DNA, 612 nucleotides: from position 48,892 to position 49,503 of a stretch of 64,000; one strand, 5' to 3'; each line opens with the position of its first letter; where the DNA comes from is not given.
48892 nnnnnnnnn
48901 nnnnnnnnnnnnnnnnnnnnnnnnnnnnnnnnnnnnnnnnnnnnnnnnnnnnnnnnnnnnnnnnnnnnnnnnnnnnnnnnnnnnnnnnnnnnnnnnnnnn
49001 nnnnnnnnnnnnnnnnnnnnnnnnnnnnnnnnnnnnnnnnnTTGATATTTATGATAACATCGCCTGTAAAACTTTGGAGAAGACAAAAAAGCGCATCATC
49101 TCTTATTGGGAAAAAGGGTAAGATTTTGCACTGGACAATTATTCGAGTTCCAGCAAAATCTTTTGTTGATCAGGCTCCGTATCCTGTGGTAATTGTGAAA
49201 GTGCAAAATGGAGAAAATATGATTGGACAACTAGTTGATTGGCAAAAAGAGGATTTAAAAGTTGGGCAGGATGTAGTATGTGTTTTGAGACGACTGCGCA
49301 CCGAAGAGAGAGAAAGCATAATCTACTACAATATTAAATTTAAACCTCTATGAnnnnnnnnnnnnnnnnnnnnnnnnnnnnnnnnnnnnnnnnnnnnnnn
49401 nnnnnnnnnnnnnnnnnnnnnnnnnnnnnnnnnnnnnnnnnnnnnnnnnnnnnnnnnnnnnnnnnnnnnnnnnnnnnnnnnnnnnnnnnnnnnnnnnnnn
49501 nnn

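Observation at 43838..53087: Complete mevalonate-pathway operon with archaeal-type thiolase/HMGCS/DUF35 module, flanked by idi, uppS and an ECF sigma/anti-sigma pair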

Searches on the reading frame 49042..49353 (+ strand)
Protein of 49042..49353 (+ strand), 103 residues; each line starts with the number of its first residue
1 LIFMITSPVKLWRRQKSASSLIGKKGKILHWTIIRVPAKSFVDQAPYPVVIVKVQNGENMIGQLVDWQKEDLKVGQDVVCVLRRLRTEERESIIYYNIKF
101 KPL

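Call 3: search_protein_families(library=pfam, proteins=[window:49042-49353:+], max_evalue=0.01)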
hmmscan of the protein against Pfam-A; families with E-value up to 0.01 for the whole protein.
window:49042-49353:+ (103 aa): 1 family
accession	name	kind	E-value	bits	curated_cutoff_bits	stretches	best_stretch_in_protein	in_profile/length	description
PF01796.24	OB_ChsH2_C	-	1.1e-10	41.7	27.1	1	23-81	5-63/65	ChsH2, C-terminal OB-fold domain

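Call 4: search_protein_families(library=ncbifam, proteins=[window:49042-49353:+], max_evalue=0.01)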
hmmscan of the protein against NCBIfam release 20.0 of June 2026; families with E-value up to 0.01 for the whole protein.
window:49042-49353:+ (103 aa): 0 families

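Call 16: find_homologous_proteins(query=window:49042-49353:+, max_evalue=0.001)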
Query window:49042-49353:+ (103 aa): 345 proteins with E <= 0.001 among 346 candidates; the best 120 are listed.
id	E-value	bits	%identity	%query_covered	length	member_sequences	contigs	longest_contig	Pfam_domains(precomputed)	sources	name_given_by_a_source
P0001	1.7e-59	216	100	97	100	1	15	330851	PF01796.24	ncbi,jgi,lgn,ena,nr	ncbi:MAG: hypothetical protein A2687_03275 [Candidatus Levybacteria bacterium RIFCSPHIGHO2_01_FULL_3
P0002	1.3e-52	194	87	97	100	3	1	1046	PF01796.24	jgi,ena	-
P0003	9.3e-52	191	84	97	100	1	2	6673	PF01796.24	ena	-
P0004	2.6e-51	189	83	97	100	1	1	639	PF01796.24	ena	-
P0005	4.7e-51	189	87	97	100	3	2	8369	PF01796.24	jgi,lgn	jgi:uncharacterized OB-fold protein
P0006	9.7e-51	188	87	97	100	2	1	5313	PF01796.24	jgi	jgi:uncharacterized OB-fold protein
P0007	1.1e-50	188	83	97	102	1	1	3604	PF01796.24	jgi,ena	-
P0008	1.3e-50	187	86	95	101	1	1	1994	PF01796.24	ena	-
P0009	2.2e-50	187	83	97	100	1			PF01796.24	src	-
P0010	2.7e-50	186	86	95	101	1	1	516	PF01796.24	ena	-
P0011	3.1e-50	186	85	97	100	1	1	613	PF01796.24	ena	-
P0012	3.8e-50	186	82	97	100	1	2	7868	PF01796.24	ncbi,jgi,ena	-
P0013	6.7e-50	185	84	97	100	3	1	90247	PF01796.24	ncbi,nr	ncbi:MAG: OB-fold domain-containing protein [Candidatus Levybacteria bacterium]|nr:OB-fold domain-co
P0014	9.4e-50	184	81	97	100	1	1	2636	PF01796.24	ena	-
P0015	1.0e-49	184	82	97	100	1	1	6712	PF01796.24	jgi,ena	-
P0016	1.1e-49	184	82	97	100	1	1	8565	PF01796.24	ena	-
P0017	1.6e-49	184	82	97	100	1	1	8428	PF01796.24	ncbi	-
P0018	1.6e-49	184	83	97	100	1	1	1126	PF01796.24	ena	-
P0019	1.8e-49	184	83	97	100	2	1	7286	PF01796.24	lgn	-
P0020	2.0e-49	183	84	97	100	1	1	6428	PF01796.24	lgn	-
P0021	2.2e-49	183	82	97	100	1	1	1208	PF01796.24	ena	-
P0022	2.6e-49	183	81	97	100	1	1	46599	PF01796.24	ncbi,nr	ncbi:MAG: OB-fold domain-containing protein [bacterium]|nr:OB-fold domain-containing protein [bacter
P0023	3.2e-49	183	82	97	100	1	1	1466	PF01796.24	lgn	-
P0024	3.3e-49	183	78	99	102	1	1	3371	PF01796.24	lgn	-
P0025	3.8e-49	183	84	97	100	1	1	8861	PF01796.24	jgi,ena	-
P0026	4.2e-49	182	82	97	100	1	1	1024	PF01796.24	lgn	-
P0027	4.5e-49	182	82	97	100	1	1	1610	PF01796.24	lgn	-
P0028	4.6e-49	182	81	97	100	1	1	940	PF01796.24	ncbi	-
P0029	5.1e-49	182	81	97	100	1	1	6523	PF01796.24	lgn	-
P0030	6.2e-49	182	82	97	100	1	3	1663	PF01796.24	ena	-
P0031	6.3e-49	182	80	97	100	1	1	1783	PF01796.24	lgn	-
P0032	6.7e-49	182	81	97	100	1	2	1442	PF01796.24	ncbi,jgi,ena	-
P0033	6.9e-49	182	83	97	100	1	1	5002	PF01796.24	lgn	-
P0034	7.9e-49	182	83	97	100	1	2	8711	PF01796.24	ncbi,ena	ncbi:MAG: OB-fold domain-containing protein [Patescibacteria group bacterium]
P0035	9.0e-49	181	82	97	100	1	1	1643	PF01796.24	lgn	-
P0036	9.6e-49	181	79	97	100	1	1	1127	PF01796.24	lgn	-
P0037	1.1e-48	181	81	97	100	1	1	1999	PF01796.24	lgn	-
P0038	1.3e-48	181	83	97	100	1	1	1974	PF01796.24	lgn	-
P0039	1.4e-48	181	83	97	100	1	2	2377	PF01796.24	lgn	-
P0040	1.4e-48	181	82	97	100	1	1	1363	PF01796.24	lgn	-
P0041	1.5e-48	181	82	97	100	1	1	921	PF01796.24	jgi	jgi:uncharacterized OB-fold protein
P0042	1.7e-48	180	82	97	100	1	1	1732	PF01796.24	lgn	-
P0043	1.8e-48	180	80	97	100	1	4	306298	PF01796.24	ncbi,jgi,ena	-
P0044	2.0e-48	180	81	97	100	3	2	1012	PF01796.24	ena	-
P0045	2.4e-48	180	82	97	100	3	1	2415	PF01796.24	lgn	-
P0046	2.4e-48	180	80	97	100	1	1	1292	PF01796.24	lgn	-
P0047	2.4e-48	180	83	97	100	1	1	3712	PF01796.24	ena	-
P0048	2.9e-48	180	82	96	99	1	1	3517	PF01796.24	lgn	-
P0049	2.9e-48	180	82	97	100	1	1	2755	PF01796.24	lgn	-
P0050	3.0e-48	180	82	97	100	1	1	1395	PF01796.24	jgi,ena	-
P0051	3.1e-48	180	84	97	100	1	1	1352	PF01796.24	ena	-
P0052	3.1e-48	180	81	97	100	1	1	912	PF01796.24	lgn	-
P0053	4.8e-48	179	80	97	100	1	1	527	PF01796.24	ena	-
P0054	6.4e-48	179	79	97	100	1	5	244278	PF01796.24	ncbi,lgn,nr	ncbi:MAG: OB-fold domain-containing protein [Candidatus Levybacteria bacterium]|nr:OB-fold domain-co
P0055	6.4e-48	179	79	97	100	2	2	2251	PF01796.24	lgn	-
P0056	6.6e-48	179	80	97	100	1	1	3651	PF01796.24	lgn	-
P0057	7.7e-48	178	80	97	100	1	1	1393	PF01796.24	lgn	-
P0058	7.7e-48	178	79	97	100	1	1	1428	PF01796.24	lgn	-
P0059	7.8e-48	178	81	97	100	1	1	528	PF01796.24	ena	-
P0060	8.1e-48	178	81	97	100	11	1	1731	PF01796.24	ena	-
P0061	8.1e-48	178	80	97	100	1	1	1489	PF01796.24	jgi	jgi:uncharacterized OB-fold protein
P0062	8.8e-48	178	81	97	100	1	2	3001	PF01796.24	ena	-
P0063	1.0e-47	178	79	97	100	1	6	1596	PF01796.24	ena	-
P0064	1.1e-47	178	79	97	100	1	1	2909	PF01796.24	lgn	-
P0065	1.4e-47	178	80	97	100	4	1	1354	PF01796.24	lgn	-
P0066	1.4e-47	177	79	97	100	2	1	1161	PF01796.24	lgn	-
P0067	1.4e-47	177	79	97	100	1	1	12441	PF01796.24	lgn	-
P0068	1.7e-47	177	78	97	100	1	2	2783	PF01796.24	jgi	jgi:uncharacterized OB-fold protein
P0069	2.1e-47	177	79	97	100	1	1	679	PF01796.24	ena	-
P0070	2.3e-47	177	80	97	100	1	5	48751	PF01796.24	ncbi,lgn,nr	ncbi:MAG: OB-fold domain-containing protein [Candidatus Levybacteria bacterium]|nr:OB-fold domain-co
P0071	2.4e-47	177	79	97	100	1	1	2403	PF01796.24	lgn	-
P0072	2.8e-47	177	77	97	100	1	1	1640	PF01796.24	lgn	-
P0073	2.8e-47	177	78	97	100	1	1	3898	PF01796.24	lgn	-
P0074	2.8e-47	177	77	97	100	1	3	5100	PF01796.24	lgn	-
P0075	2.9e-47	176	79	97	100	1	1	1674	PF01796.24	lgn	-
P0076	2.9e-47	176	78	97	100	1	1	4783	PF01796.24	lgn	-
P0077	3.0e-47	176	80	97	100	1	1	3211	PF01796.24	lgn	-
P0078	3.1e-47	176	78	97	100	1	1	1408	PF01796.24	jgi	jgi:uncharacterized OB-fold protein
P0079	3.7e-47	176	80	97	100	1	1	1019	PF01796.24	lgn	-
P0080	3.8e-47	176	80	97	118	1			PF01796.24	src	-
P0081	3.9e-47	176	78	97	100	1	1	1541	PF01796.24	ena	-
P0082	6.6e-47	175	80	98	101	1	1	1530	PF01796.24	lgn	-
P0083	7.3e-47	175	78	97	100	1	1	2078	PF01796.24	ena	-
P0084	7.7e-47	175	78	97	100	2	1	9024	PF01796.24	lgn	-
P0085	8.5e-47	175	80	97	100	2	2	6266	PF01796.24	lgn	-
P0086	9.0e-47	175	82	97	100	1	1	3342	PF01796.24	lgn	-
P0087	9.9e-47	175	77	97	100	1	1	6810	PF01796.24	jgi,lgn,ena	-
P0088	2.0e-46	174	82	97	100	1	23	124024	PF01796.24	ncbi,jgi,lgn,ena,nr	ncbi:MAG: hypothetical protein A3D74_03405 [Candidatus Levybacteria bacterium RIFCSPHIGHO2_02_FULL_3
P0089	2.3e-46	174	78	97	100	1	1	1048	PF01796.24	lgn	-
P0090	2.6e-46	173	77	97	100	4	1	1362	PF01796.24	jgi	jgi:uncharacterized OB-fold protein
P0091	2.6e-46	173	78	97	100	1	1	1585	PF01796.24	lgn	-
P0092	2.7e-46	173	78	97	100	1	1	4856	PF01796.24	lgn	-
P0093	3.4e-46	173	80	97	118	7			PF01796.24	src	-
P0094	3.5e-46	173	79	97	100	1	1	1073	PF01796.24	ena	-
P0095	3.6e-46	173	76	97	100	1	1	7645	PF01796.24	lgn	-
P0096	3.6e-46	173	75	99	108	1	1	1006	PF01796.24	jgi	jgi:uncharacterized OB-fold protein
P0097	4.0e-46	173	77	97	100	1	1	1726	PF01796.24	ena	-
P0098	4.4e-46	173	77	97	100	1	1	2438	PF01796.24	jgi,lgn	jgi:uncharacterized OB-fold protein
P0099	4.5e-46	173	77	98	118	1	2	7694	PF01796.24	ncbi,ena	-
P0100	5.4e-46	172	78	97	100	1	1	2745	PF01796.24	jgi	jgi:uncharacterized OB-fold protein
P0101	6.1e-46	172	79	97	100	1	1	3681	PF01796.24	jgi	jgi:uncharacterized OB-fold protein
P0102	6.9e-46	172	80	97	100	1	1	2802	PF01796.24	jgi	jgi:uncharacterized OB-fold protein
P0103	7.1e-46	172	77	97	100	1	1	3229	PF01796.24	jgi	jgi:uncharacterized OB-fold protein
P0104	8.2e-46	172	78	97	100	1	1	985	PF01796.24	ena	-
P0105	9.3e-46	172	76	97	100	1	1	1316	PF01796.24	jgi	-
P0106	1.6e-45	171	80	97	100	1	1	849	PF01796.24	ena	-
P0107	2.0e-45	171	74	97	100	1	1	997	PF01796.24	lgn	-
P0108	2.8e-45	170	75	97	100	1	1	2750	PF01796.24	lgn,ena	-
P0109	3.6e-45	170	77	97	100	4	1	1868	PF01796.24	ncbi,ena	-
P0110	4.8e-45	169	78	97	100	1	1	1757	PF01796.24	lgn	-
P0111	1.2e-44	168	77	97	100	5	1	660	PF01796.24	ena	-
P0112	1.3e-44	168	77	97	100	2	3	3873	PF01796.24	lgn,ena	-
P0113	2.6e-44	167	74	97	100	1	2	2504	PF01796.24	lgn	-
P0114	2.7e-44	167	74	97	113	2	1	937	PF01796.24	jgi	-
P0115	3.9e-44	166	75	97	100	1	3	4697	PF01796.24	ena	-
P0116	8.2e-44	165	73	97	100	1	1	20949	PF01796.24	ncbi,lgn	-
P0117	9.9e-44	165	73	97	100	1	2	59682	PF01796.24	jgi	jgi:uncharacterized OB-fold protein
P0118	1.2e-43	165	75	97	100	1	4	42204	PF01796.24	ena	-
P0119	1.4e-43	165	74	97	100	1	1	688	PF01796.24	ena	-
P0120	1.7e-43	164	75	97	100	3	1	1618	PF01796.24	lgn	-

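Call 17: search_solved_structures(query=window:49042-49353:+, max_evalue=10, show_alignments=3)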
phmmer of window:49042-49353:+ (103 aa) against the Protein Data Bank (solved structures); distinct sequences matched with E-value up to 10: 4.
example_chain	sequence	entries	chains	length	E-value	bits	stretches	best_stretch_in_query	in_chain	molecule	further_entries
6esq_E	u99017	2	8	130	9.4e-10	41.6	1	22-103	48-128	Pfam DUF35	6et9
9myr_B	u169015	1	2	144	0.0094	19.1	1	20-81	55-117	Acyl dehydratase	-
4jdu_A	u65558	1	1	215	0.97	12.6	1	17-71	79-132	Aerotolerance-related membrane protein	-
2qb6_A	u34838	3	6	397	1.5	12.1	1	60-97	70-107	Exopolyphosphatase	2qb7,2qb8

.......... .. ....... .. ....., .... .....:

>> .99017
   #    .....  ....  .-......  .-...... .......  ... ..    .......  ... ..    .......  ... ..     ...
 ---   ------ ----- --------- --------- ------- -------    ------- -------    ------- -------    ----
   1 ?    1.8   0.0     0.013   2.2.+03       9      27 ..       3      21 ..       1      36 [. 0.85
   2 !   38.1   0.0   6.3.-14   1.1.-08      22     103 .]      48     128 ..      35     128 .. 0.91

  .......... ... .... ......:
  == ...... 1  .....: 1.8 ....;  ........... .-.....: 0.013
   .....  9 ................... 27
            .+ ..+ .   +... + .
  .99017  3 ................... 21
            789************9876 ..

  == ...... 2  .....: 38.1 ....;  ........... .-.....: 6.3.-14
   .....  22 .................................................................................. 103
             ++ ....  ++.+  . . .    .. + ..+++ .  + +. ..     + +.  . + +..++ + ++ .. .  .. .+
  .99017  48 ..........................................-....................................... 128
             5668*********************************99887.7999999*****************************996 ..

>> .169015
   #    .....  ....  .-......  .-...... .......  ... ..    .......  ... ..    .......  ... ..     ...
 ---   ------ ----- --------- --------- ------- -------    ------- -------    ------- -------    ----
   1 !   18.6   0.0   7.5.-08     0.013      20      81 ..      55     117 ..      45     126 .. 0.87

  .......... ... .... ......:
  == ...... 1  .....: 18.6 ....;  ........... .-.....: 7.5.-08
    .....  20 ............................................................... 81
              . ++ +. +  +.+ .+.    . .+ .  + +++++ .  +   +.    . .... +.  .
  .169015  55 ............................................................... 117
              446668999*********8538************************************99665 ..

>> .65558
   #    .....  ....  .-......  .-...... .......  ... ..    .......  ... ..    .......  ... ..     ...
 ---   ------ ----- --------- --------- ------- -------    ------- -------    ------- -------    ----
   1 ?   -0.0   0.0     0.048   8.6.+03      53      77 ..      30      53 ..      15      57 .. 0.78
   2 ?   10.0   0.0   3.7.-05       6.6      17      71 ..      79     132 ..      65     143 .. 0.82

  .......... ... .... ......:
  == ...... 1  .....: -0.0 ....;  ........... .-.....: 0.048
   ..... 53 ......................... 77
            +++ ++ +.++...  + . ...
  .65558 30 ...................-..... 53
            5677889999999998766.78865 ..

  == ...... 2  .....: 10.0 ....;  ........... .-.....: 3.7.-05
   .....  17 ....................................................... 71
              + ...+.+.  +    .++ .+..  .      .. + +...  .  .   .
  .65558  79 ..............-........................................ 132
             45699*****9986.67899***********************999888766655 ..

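Call 24: search_protein_representatives(protein=window:49042-49353:+)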
Query: 103 residues. Proteins with E-value up to 0.001 (for the whole library): 394; up to 1e-10: 78; up to 1e-30: 3. The best 150 are listed.
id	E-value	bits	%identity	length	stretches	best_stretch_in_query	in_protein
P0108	8.8e-46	170.1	75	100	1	4-103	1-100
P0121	3.0e-34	133.1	59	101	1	4-102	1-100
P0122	5.0e-33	129.2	81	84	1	4-77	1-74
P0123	2.3e-25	104.5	51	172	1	5-103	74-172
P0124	5.6e-25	103.3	68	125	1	6-76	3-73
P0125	7.2e-25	103.0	46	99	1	6-103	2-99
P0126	1.1e-23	99.1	47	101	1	6-103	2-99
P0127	6.3e-23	96.7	44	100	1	5-103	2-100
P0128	9.4e-23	96.2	45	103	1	5-99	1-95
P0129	1.8e-22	95.2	52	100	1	5-103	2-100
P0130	3.3e-22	94.4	53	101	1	6-101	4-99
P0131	3.2e-21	91.2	46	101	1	6-102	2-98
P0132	8.8e-21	89.9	44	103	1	6-101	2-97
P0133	1.0e-20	89.6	48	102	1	5-103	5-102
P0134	3.8e-20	87.8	47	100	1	6-103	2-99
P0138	5.4e-18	80.9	45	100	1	7-102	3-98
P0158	2.2e-14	69.3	41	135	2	21-102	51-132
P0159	4.4e-14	68.3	34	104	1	7-102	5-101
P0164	1.9e-13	66.3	37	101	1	7-101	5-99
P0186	3.1e-11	59.2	37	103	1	6-101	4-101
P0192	5.6e-11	58.4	44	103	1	5-102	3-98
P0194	6.8e-11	58.1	35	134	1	13-101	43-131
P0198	1.2e-10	57.3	35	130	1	21-103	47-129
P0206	3.2e-10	56.0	45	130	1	22-101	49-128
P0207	3.5e-10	55.8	34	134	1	23-102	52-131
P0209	3.9e-10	55.7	34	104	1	7-102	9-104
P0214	5.6e-10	55.2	38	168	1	16-102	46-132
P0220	9.5e-10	54.4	32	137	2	15-103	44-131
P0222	1.2e-09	54.1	35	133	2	25-101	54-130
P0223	1.2e-09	54.1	35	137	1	13-101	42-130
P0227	2.3e-09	53.2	33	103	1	4-103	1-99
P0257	3.6e-08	49.4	30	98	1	6-102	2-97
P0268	8.8e-08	48.1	34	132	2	24-101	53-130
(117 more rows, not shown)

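Call 37: list_cluster_members(proteins=[P0125, P0130, P0138, P0159, P0164, P0186, P0192, P0209, P0227, P0257])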
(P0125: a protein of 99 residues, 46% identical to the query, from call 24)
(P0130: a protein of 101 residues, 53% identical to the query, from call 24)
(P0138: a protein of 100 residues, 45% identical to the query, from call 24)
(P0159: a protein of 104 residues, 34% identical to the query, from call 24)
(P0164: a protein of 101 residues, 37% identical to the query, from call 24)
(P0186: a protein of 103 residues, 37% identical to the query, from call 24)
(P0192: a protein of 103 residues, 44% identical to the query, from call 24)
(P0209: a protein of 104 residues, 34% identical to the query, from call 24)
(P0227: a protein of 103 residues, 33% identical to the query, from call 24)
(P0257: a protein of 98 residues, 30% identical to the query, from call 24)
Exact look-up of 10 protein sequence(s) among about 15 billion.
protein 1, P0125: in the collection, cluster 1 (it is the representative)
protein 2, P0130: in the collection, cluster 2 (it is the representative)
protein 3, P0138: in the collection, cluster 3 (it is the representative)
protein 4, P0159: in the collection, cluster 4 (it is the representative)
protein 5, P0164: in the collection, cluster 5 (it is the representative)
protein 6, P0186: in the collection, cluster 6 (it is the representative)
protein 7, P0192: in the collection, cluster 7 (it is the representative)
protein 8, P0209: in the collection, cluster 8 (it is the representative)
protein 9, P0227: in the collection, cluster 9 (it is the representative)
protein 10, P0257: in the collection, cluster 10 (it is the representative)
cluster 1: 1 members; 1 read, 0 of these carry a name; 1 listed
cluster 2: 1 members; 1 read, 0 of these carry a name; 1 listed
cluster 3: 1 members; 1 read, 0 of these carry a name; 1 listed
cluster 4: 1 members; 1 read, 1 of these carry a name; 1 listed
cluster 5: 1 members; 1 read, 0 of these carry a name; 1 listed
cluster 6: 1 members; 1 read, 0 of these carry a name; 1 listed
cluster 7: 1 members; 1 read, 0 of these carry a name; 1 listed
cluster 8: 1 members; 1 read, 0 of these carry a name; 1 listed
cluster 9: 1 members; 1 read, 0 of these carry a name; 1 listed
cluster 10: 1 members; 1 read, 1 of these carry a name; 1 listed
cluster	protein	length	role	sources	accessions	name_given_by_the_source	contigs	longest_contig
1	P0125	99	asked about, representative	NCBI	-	-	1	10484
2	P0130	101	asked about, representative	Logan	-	-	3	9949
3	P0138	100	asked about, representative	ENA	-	-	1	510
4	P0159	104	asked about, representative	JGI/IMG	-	uncharacterized protein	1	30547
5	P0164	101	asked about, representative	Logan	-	-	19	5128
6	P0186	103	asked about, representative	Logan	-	-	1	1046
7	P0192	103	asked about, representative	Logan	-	-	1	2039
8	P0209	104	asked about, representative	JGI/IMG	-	-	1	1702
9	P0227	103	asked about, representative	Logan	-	-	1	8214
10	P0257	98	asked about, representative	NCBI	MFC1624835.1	hypothetical protein ACFL15_00435 [Patescibacteria group bacterium]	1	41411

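Call 42: find_related_loci(query=A2, collection=genome_contigs, flank=10000)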
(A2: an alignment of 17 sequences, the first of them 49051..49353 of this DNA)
Query A2 (100 aa) in genome_contigs; peptide patterns used: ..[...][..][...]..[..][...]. (x = any residue, [..] = any of these).
187 stretches matched a pattern; 165 encode a relative of the query (tblastn E <= 1e-3); the best 80 are kept; 80 distinct loci.
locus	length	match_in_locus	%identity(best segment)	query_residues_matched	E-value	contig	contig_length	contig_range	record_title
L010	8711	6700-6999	83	1-100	2e-53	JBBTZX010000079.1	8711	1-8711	MAG: Patescibacteria group bacterium isolate H14-bin027_1 H14_bin027_1_000000000079, whole genome shotgun sequence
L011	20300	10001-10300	79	1-100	1e-52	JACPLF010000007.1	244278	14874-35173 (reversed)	MAG: Candidatus Levyibacteriota bacterium isolate NC_groundwater_514_Ag_S-0.1um_37_12 S35_SO-1_scaffold_285247, whole ge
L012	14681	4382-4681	80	1-100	3e-52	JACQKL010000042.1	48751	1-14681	MAG: Candidatus Levyibacteriota bacterium isolate NC_groundwater_1176_Ag_S-0.1um_36_263 S_p1_S3_coassembly_k141_2123063,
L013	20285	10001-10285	83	1-95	4e-51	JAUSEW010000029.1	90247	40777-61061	MAG: Candidatus Levyibacteriota bacterium isolate E14_maxbin.252 E14_k141_1746248, whole genome shotgun sequence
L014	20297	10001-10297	69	1-99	1e-42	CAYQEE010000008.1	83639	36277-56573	MAG TPA_asm: uncultured Gammaproteobacteria bacterium isolate SRP272529_co2_240 genome assembly, contig: NODE_315_length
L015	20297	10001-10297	52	2-100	1e-32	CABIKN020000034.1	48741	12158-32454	Candidatus Roizmanbacteria bacterium isolate CandRoiz1 genome assembly, contig: CANDROIZ_Contig_4, whole genome shotgun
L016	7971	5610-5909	50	1-100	7e-33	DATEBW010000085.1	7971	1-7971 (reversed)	MAG TPA_asm: Patescibacteria group bacterium isolate SMAG_U8255 k141_1443012, whole genome shotgun sequence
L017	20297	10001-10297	54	2-100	2e-32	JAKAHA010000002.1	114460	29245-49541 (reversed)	MAG: bacterium isolate WY2.bin75 NODE_222_length_114460_cov_2.208837, whole genome shotgun sequence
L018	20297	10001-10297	53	2-100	1e-32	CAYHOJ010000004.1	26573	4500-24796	MAG TPA_asm: uncultured Gammaproteobacteria bacterium isolate ERP119705_co15_489 genome assembly, contig: NODE_1558_leng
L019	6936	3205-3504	52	1-100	3e-32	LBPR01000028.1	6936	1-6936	MAG: Candidatus Roizmanbacteria bacterium GW2011_GWC2_34_23 UR56_C0028, whole genome shotgun sequence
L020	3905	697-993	54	2-100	4e-32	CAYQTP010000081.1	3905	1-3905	MAG TPA_asm: uncultured Gammaproteobacteria bacterium isolate SRP050083_co3_164 genome assembly, contig: NODE_35213_leng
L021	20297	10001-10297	52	2-100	9e-32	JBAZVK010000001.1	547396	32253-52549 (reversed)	MAG: Patescibacteria group bacterium isolate SO_2017_GW1_250 NODE_97_length_547396_cov_7.957007_OW334_2017, whole genome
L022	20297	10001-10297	52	2-100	1e-31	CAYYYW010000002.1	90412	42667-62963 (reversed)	MAG TPA_asm: uncultured Gammaproteobacteria bacterium isolate SRP178699_co1_35 genome assembly, contig: NODE_162_length_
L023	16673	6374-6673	51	1-100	3e-31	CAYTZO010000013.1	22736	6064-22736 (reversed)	MAG TPA_asm: uncultured Gammaproteobacteria bacterium isolate SRP093762_co1_179 genome assembly, contig: NODE_1362_lengt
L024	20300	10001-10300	49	1-100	2e-31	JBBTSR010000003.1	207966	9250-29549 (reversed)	MAG: Patescibacteria group bacterium isolate H41-bin132_1 H41_bin132_1_000000000003, whole genome shotgun sequence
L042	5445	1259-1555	49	2-100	2e-30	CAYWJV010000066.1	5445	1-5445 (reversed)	MAG TPA_asm: uncultured Gammaproteobacteria bacterium isolate binchicken_co387_50 genome assembly, contig: NODE_21818_le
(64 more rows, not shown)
